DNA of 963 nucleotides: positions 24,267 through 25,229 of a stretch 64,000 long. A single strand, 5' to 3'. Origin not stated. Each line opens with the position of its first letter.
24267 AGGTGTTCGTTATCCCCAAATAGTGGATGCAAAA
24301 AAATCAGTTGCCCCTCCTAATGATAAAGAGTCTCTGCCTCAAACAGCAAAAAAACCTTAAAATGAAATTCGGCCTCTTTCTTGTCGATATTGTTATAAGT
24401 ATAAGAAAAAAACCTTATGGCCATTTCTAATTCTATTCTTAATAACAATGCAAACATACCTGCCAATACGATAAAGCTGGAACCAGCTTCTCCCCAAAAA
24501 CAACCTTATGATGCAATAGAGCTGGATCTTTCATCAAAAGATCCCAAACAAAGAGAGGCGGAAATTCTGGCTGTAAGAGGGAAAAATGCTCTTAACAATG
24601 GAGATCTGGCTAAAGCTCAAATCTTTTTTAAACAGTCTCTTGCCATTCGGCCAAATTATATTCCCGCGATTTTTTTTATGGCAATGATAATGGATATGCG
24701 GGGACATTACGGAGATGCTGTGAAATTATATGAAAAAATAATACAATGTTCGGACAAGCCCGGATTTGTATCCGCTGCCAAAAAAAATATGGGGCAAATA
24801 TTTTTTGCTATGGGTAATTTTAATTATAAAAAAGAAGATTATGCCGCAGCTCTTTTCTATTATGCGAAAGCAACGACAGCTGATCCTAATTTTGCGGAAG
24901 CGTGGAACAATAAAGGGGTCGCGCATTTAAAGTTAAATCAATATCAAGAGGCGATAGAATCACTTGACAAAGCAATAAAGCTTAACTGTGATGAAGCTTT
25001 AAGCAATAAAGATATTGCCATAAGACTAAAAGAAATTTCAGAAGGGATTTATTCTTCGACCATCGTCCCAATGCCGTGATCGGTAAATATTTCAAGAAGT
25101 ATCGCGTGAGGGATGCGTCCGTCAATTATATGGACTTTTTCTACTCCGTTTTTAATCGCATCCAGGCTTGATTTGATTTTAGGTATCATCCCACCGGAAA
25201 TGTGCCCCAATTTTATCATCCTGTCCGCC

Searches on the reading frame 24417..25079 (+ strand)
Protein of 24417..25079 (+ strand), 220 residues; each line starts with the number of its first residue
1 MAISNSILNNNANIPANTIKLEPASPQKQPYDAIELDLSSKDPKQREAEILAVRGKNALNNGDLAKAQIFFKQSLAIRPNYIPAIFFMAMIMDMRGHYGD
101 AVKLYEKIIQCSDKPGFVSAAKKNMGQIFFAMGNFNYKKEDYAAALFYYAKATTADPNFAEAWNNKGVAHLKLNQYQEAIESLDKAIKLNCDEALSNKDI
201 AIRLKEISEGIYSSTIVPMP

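Call 5: search_protein_families(library=pfam, proteins=[window:24417-25079:+])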
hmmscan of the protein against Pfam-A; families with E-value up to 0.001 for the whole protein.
window:24417-25079:+ (220 aa): 15 families
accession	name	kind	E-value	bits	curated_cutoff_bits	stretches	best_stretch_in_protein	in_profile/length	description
PF07719.23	TPR_2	-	3.1e-24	83.5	27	1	160-190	1-31/34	Tetratricopeptide repeat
PF00515.34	TPR_1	-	7.3e-19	67.2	27.8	1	160-190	1-31/34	Tetratricopeptide repeat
PF13181.12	TPR_8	-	3.1e-17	61.7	25.7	1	160-190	1-31/34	Tetratricopeptide repeat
PF14559.12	TPR_19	-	7.2e-14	52.3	25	1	139-188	4-53/68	Tetratricopeptide repeat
PF13432.12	TPR_16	-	4.1e-11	43.6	32.7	1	137-188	8-59/65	Tetratricopeptide repeat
PF13431.12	TPR_17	-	9.4e-11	41.6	24.4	1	148-181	1-34/34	Tetratricopeptide repeat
PF13428.12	TPR_14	-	1.9e-10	40.8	23.5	0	131-167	6-42/44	Tetratricopeptide repeat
PF13424.12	TPR_12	-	2e-10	41.2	30.1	0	160-189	3-32/77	Tetratricopeptide repeat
PF13414.12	TPR_11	-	3.2e-08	33.6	26.8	1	134-173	2-41/42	TPR repeat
PF12895.13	ANAPC3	-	4.1e-07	30.6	27.2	2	94-186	1-82/82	Anaphase-promoting complex, cyclosome, subunit 3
PF13371.12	TPR_9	-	2e-06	28.2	35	1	139-190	8-59/73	Tetratricopeptide repeat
PF13176.12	TPR_7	-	2e-06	27.9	27.9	0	162-189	1-30/36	Tetratricopeptide repeat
PF23914.1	TPR_CcmH_CycH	-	3e-06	27.6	42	0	155-193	45-83/158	Cytochrome c-type biogenesis protein H TPR domain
PF13374.12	TPR_10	-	3.1e-05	24.3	27.5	0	164-189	6-31/42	Tetratricopeptide repeat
PF25063.1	ARM_TT21_C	-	0.0001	22.7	35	0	130-191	101-160/209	Tetratricopeptide repeat protein 21 C-terminal ARM domain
